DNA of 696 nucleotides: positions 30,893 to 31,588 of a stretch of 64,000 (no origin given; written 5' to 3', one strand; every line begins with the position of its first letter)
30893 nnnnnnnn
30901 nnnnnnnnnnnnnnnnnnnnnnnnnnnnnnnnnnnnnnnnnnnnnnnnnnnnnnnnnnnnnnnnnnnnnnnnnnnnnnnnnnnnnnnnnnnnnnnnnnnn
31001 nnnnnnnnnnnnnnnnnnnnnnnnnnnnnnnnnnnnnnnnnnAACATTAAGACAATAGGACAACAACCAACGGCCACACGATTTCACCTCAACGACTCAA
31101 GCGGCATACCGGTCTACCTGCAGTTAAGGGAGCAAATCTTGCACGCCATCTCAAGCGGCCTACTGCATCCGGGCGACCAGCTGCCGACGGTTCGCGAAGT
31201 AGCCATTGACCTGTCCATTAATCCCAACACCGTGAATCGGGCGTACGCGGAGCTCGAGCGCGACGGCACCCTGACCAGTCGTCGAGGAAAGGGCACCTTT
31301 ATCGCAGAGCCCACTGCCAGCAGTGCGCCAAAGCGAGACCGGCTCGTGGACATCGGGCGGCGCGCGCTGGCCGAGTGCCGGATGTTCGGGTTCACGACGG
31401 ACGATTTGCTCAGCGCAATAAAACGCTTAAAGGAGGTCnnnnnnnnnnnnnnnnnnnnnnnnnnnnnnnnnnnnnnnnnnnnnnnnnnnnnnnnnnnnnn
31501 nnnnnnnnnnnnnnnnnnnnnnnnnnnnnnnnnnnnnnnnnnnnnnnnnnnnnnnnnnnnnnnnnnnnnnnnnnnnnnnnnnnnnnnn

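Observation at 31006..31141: GntR regulator with a textbook sigma70 promoter, a palindromic operator at the TSS, and no canonical start codon for its conserved helix 1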

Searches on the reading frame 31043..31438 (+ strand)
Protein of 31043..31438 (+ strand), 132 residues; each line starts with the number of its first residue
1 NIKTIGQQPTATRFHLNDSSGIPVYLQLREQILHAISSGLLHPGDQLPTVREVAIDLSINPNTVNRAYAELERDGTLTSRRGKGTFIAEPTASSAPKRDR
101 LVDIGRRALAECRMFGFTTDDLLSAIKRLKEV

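Call 7: search_protein_families(library=pfam, proteins=[window:31043-31438:+], max_evalue=0.01)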
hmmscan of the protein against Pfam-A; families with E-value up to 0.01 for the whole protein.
seq(132 aa): 4 families
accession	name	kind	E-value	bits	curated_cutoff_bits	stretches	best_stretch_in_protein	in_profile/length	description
PF00392.27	GntR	-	2.1e-16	59.8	27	1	25-87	2-64/64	Bacterial regulatory proteins, gntR family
PF02082.26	Rrf2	-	1.5e-05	25.6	30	1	33-85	9-63/132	Iron-dependent Transcriptional regulator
PF13545.12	HTH_Crp_2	-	0.0062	16.9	27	0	49-87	24-61/70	Crp-like helix-turn-helix domain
PF13730.12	HTH_36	-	0.0074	16.5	25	0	44-76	22-54/55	Helix-turn-helix domain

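Call 8: search_protein_families(library=ncbifam, proteins=[window:31043-31438:+], max_evalue=0.01)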
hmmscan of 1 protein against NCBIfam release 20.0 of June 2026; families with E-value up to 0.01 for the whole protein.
seq(132 aa): 24 families
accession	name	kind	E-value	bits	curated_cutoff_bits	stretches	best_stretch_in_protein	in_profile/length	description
NF053730.1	TransRegRv1152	equivalog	1.1e-19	70.5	170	1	14-123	7-112/120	Rv1152 family transcriptional regulator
NF052286.1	ecto_TF_EhuR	exception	4e-19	68.5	480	1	22-95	10-83/458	MocR-like ectoine utilization transcription factor EhuR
NF047563.1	modulin_PmtR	equivalog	7.9e-19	67.9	200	1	15-94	4-83/125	PSM export ABC transporter transcriptional regulator PmtR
NF052282.1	PLP_TF_PdxR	equivalog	4.1e-17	62.4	320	1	23-97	1-75/448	MocR-like pyridoxine biosynthesis transcription factor PdxR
NF052290.2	MocR_like_YczR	exception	7.7e-14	51.2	487.4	1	18-99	14-95/458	MocR-like transcription factor YczR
NF052281.1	rhizopine_MocR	equivalog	1.4e-13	50.4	650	1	14-99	9-94/479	rhizopine catabolism transcriptional regulator MocR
TIGR02018.2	his_ut_repres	equivalog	4.2e-13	49.2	220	1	25-95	1-71/226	histidine utilization transcriptional repressor HutC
NF012025.0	PRK15481.1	equivalog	3.6e-12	45.7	573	1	30-92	13-75/432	MocR-like B6 salvage transcription factor PtsJ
TIGR02325.1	C_P_lyase_phnF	equivalog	8.1e-12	45.2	156.8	1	18-89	3-74/238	phosphonate metabolism transcriptional regulator PhnF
NF011575.0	PRK14999.1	equivalog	5.8e-11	42.1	424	1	18-95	7-84/241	histidine utilization repressor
NF008491.0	PRK11402.1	subfamily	1.1e-10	41.4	269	1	16-91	4-79/243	GntR family transcriptional regulator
NF007741.0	PRK10421.1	equivalog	2.4e-10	40.2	311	1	27-91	11-75/262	transcriptional regulator LldR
NF052441.1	TransRegRv0792c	equivalog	1.4e-07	31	400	1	21-92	14-85/260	Rv0792c family HTH-type transcriptional regulator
TIGR03337.1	phnR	equivalog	2.6e-07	30.6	296.75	1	24-99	2-77/231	phosphonate utilization transcriptional regulator PhnR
NF007292.0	PRK09764.1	equivalog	6e-07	28.9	281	1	22-89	4-71/240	GntR family transcriptional regulator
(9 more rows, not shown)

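Call 9: search_solved_structures(query=window:31043-31438:+, show_alignments=3)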
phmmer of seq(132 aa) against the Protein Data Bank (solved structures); distinct sequences matched with E-value up to 0.001: 22.
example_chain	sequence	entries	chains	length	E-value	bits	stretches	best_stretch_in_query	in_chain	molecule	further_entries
4ham_A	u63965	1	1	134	1.3e-16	63.9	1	13-98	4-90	Lmo2241 protein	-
3by6_A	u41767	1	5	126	3.3e-16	62.6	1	22-113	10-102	Predicted transcriptional regulator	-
3neu_A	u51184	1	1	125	2.6e-15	59.7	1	22-122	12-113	Lin1836 protein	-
4r1h_A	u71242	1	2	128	1.8e-12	50.5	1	21-132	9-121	Lmo0741 protein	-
6sbs_A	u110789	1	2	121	1.5e-11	47.6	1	19-111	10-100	Regulatory protein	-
4u0v_A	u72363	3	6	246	5.9e-11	45.7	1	13-95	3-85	HTH-type transcriptional repressor YvoA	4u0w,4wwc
3tqn_A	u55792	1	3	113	7.1e-11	45.4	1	22-88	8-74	Transcriptional regulator, GntR family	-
2wv0_A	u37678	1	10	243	1.3e-10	44.5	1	15-95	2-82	HTH-TYPE TRANSCRIPTIONAL REPRESSOR YVOA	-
4u0y_A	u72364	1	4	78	2.4e-10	43.7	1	13-87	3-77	HTH-type transcriptional repressor YvoA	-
2ra5_A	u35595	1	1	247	2.9e-07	33.7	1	16-89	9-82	Putative transcriptional regulator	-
4egy_A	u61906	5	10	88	4.8e-07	33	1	20-88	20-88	Arabinose metabolism transcriptional repressor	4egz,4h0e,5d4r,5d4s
3ic7_A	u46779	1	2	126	5.6e-07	32.8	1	20-89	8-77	Putative transcriptional regulator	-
1v4r_A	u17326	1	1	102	1e-06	32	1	34-91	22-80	Transcriptional Repressor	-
9i0v_A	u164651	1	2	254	2.8e-06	30.6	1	21-99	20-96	HTH-type transcriptional repressor DasR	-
4zs8_A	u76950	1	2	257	2.8e-06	30.6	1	21-99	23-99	HTH-type transcriptional repressor DasR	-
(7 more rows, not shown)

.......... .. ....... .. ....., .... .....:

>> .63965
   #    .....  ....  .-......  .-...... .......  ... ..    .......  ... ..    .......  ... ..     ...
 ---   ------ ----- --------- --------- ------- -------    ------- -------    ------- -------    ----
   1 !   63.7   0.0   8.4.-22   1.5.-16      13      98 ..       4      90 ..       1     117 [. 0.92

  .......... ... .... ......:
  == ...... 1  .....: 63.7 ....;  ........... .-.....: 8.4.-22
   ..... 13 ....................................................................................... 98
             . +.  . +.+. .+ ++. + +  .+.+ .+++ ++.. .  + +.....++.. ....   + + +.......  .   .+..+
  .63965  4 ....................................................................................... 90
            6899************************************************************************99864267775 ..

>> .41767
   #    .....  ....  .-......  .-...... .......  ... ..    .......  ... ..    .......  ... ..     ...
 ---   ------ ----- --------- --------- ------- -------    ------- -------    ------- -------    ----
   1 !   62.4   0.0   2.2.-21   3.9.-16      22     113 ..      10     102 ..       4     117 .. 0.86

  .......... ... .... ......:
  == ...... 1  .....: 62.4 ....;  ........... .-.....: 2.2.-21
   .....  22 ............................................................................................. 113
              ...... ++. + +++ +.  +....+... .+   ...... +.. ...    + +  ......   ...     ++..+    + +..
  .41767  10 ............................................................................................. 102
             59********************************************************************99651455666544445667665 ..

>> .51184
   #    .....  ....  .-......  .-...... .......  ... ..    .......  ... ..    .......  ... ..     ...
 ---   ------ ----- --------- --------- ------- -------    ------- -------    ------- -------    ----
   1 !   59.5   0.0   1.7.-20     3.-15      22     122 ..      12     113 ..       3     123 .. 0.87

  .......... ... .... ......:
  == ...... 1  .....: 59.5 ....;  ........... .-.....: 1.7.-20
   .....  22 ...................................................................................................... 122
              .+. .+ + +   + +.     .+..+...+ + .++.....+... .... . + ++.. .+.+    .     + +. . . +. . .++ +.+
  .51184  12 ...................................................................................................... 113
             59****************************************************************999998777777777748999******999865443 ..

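Call 10: find_homologous_proteins(query=window:31070-31438:+, max_evalue=1e-10)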
Query seq(123 aa) (123 aa): 2699 proteins with E <= 1e-10 among 2748 candidates; the best 120 are listed.
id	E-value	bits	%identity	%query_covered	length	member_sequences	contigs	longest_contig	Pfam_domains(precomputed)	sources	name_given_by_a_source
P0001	2.7e-56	206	97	81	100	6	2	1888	PF02082.27,PF00392.28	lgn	-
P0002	2.1e-54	200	81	94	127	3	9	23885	PF02082.27,PF00392.28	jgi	-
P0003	3.7e-53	196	80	93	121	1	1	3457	PF02082.27,PF00392.28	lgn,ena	-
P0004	3.2e-52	193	79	94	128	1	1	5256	PF02082.27,PF00392.28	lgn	-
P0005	2.1e-51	191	77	94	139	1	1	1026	PF02082.27,PF00392.28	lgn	-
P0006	9.5e-51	188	74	93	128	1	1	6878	PF02082.27,PF00392.28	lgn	-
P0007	2.0e-50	187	77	96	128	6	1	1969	PF02082.27,PF00392.28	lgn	-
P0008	6.4e-50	186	75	94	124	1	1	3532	PF02082.27,PF00392.28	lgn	-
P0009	7.2e-50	186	76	93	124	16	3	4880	PF00392.28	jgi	jgi:GntR family transcriptional regulator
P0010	8.6e-50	185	77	93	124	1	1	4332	PF02082.27,PF00392.28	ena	-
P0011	9.6e-50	185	77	93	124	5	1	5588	PF00392.28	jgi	jgi:GntR family transcriptional regulator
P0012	3.3e-49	183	75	94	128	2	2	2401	PF02082.27,PF00392.28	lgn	-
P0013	3.7e-49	183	76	93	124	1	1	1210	PF02082.27,PF00392.28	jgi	jgi:GntR family transcriptional regulator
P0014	4.5e-49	183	74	94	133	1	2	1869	PF13412.13,PF02082.27,PF00392.28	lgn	-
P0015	4.8e-49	183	86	81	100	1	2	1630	PF02082.27,PF00392.28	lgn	-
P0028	4.9e-46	173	83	80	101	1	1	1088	PF00392.28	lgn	-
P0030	9.8e-46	172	74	90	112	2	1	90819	PF02082.27,PF00392.28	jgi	jgi:GntR family transcriptional regulator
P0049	4.3e-41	157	77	81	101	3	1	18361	PF00392.28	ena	-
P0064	4.3e-40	154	76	81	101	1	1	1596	PF02082.27,PF00392.28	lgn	-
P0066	6.6e-40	153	76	80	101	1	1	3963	PF02082.27,PF00392.28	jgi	jgi:GntR family transcriptional regulator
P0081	4.6e-39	151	75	80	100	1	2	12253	PF00392.28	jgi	jgi:GntR family transcriptional regulator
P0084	9.1e-39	150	75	80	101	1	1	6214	PF02082.27,PF00392.28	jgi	jgi:GntR family transcriptional regulator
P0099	1.1e-37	146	68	81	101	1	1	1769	PF02082.27,PF00392.28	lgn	-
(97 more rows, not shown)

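Call 13: find_related_loci(query=window:31070-31438:+, collection=genome_contigs, flank=3000)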
Query seq(123 aa) (123 aa) in genome_contigs; peptide patterns used: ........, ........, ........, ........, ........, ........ (x = any residue, [..] = any of these).
409 stretches matched a pattern; 187 encode a relative of the query (tblastn E <= 1e-3); the best 80 are kept; 80 distinct loci.
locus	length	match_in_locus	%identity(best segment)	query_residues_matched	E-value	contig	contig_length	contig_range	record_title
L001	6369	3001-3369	89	1-123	2e-72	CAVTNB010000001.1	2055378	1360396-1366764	MAG: uncultured proteobacterium isolate MFD02248.bin.2.139 genome assembly, contig: contig_15771, whole genome shotgun s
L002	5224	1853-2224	79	1-123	2e-62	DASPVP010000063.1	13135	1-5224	MAG TPA_asm: Candidatus Acidiferrales bacterium isolate SMAG_U12332 k141_24157, whole genome shotgun sequence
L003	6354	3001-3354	81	5-120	8e-61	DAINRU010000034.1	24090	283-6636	MAG TPA_asm: Vulcanimicrobiota bacterium isolate CTOTU28695 NODE_958_length_24090_cov_6.645850, whole genome shotgun seq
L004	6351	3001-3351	79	5-120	1e-57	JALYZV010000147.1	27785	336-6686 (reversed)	MAG: Vulcanimicrobiota bacterium isolate KAP bin74 SD1490-92_k127_1575025, whole genome shotgun sequence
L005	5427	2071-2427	74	5-120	9e-57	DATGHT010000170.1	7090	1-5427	MAG TPA_asm: Candidatus Eremiobacteraceae bacterium isolate SMAG_U9788 k141_1047805, whole genome shotgun sequence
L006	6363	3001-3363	74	5-122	2e-55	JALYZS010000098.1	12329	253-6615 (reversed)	MAG: Vulcanimicrobiota bacterium isolate KAP bin71 SD1490-92_k127_1005667, whole genome shotgun sequence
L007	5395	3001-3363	77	1-119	4e-55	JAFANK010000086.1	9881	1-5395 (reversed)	MAG: Vulcanimicrobiota bacterium isolate CP_BE_RX_R2_18 BE_RX_R2_k147_724343, whole genome shotgun sequence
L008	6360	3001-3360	75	3-120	3e-54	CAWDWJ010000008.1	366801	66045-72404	MAG: Candidatus Eremiobacteraeota bacterium isolate MFD05705.bin.2.6 genome assembly, contig: contig_86343, whole genome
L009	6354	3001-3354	69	5-120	5e-53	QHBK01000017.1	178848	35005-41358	MAG: Candidatus Eremiobacter antarcticus isolate RRmetagenome_bin22 25913.lane1.1__paired__contig_898, whole genome shot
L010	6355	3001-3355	81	5-120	3e-43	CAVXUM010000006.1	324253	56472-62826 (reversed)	MAG: Candidatus Eremiobacteraeota bacterium isolate MFD05841.bin.2.213 genome assembly, contig: contig_51564, whole geno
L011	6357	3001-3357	50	5-120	1e-33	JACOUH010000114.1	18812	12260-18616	MAG: Planctomycetota bacterium isolate NC_groundwater_65_Pr7_S-0.65um_66_14 FFV18_Sp65_scaffold_34434, whole genome shot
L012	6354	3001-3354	40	5-120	3e-26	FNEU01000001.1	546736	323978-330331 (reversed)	Lachnospiraceae bacterium G41 genome assembly, contig: Ga0007617_101, whole genome shotgun sequence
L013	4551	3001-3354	40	5-120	5e-26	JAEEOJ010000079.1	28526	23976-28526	MAG: Lachnospiraceae bacterium isolate Tb.RUG.284 NODE_2905850_length_28526_cov_1.990422, whole genome shotgun sequence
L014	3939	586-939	40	5-120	8e-26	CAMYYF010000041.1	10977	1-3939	MAG TPA_asm: uncultured Lachnospiraceae bacterium isolate SRR10912536_bin.15_metaWRAP_v1.3_MAG genome assembly, contig:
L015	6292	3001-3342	41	11-122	1e-24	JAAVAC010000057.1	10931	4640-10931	MAG: Lachnospiraceae bacterium isolate Mgla_MAG_17-bin_6-ref_0 c_000000080508, whole genome shotgun sequence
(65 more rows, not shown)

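Call 14: find_encoding_contigs(protein=P0001, flank=2000, max_places=4)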
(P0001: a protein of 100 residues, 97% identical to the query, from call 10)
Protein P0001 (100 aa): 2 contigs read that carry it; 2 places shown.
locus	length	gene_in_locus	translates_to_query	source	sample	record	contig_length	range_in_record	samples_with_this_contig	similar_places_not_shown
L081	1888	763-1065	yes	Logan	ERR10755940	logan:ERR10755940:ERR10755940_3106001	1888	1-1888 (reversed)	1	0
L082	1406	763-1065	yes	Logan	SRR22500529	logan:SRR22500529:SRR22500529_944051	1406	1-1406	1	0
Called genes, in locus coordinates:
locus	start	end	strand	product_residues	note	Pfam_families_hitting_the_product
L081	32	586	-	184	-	-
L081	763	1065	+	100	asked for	PF00392:GntR, PF02082:Rrf2 (weak)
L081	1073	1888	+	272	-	?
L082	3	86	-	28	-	?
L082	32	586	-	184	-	-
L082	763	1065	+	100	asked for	PF00392:GntR, PF02082:Rrf2 (weak)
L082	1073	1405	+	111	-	?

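Call 17: find_related_loci(query=window:31070-31438:+, collection=metagenome_contigs, flank=2500)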
Query seq(123 aa) (123 aa) in metagenome_contigs; peptide patterns used: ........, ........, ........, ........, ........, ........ (x = any residue, [..] = any of these).
600 stretches matched a pattern (row limit reached: there are more); 187 encode a relative of the query (tblastn E <= 1e-3); the best 80 are kept; 80 distinct loci.
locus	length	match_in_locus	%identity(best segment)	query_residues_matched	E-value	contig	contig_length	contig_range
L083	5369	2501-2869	90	1-123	6e-73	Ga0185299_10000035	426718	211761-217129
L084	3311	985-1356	79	1-123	1e-62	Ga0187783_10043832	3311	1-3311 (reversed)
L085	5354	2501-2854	81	5-120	5e-61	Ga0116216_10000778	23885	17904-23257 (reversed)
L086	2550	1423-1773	77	5-119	1e-56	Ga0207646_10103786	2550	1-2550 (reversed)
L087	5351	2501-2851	75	5-119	2e-55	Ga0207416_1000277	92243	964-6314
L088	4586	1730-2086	74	3-119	2e-55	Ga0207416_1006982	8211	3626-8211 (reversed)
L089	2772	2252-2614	77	1-119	2e-55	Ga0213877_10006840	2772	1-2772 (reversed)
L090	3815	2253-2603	75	5-119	2e-55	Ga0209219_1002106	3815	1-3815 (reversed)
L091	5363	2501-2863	76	1-119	5e-55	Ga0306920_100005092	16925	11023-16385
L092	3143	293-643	74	5-119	7e-55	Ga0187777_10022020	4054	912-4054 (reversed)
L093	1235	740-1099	72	1-117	2e-56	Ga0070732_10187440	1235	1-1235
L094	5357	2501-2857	73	5-120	1e-53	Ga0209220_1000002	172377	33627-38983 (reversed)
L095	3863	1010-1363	40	5-120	4e-26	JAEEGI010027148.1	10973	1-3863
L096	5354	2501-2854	40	5-120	4e-26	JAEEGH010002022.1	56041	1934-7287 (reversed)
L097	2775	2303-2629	40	7-113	1e-24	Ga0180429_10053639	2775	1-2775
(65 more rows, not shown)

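Call 36: predict_structure(alignment_id=A2)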
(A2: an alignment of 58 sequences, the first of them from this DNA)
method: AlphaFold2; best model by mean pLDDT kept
length: 123 residues; sequences in the alignment: 58
mean_pLDDT: 87.6   pTM: 0.61
mean pLDDT of the five models: 87.6, 87.2, 86.8, 86.6, 86.5
residues with pLDDT >= 90: 78; 70-90: 32; 50-70: 11; < 50: 2
segments of 3 or more residues with pLDDT < 50: none
pLDDT, mean of each block of 10 residues (from residue 1): 77 92 90 91 94 95 92 89 57 88 94 94 80
secondary structure, 60 per line:
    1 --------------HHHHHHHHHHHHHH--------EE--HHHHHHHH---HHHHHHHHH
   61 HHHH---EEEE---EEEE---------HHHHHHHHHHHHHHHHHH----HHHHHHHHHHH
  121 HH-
elements in order: H15-28 H41-48 H52-64 E68-71 E75-78 H88-105 H110-122

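Call 39: find_encoding_contigs(protein=P0015, flank=1500, max_places=2)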
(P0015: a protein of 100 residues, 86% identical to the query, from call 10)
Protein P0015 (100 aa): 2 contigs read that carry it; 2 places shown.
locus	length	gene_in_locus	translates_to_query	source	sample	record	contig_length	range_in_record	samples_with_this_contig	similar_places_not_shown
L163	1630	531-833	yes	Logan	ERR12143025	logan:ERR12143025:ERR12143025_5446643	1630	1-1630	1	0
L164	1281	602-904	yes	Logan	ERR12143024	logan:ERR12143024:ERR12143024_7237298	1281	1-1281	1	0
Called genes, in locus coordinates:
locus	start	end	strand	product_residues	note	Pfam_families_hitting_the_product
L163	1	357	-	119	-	?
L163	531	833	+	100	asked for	PF00392:GntR, PF02082:Rrf2 (weak)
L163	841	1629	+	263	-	?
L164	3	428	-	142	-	?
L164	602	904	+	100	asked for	PF00392:GntR, PF02082:Rrf2 (weak)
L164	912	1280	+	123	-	?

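Call 40: find_encoding_contigs(protein=P0028, flank=1500, max_places=2)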
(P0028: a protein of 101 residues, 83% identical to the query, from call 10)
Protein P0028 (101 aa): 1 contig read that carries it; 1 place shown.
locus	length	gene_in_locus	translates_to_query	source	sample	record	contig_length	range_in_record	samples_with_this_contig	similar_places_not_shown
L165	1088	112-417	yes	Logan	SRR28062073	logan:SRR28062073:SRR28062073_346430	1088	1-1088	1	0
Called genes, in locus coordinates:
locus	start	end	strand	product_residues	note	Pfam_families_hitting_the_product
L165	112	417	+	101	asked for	PF00392:GntR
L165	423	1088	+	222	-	?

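Call 41: find_encoding_contigs(protein=P0049, flank=1500, max_places=2)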
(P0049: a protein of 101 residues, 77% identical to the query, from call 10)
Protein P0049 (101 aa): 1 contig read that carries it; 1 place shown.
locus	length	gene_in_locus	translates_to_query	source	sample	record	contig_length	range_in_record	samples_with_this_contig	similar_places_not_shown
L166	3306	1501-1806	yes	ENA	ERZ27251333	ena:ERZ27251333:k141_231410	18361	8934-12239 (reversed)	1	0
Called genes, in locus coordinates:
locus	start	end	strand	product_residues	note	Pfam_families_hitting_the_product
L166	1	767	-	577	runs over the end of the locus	PF00753:Lactamase_B, PF12706:Lactamase_B_2, PF22505:RNase_J_b_CASP, PF07521:RMMBL, PF17770:RNase_J_C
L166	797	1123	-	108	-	-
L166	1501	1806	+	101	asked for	PF00392:GntR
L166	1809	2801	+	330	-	PF01145:Band_7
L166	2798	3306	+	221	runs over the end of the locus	-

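Call 42: find_encoding_contigs(protein=P0066, flank=1500, max_places=2)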
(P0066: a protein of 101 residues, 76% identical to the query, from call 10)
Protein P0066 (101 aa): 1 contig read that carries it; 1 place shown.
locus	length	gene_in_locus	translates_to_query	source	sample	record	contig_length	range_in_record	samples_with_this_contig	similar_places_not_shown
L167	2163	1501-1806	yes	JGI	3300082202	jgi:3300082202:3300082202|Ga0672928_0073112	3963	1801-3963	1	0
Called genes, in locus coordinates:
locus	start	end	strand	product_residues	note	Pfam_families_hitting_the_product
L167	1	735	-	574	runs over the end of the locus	PF00753:Lactamase_B, PF12706:Lactamase_B_2, PF22505:RNase_J_b_CASP, PF07521:RMMBL, PF17770:RNase_J_C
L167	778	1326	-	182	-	-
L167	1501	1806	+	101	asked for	PF00392:GntR, PF02082:Rrf2 (weak)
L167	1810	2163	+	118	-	?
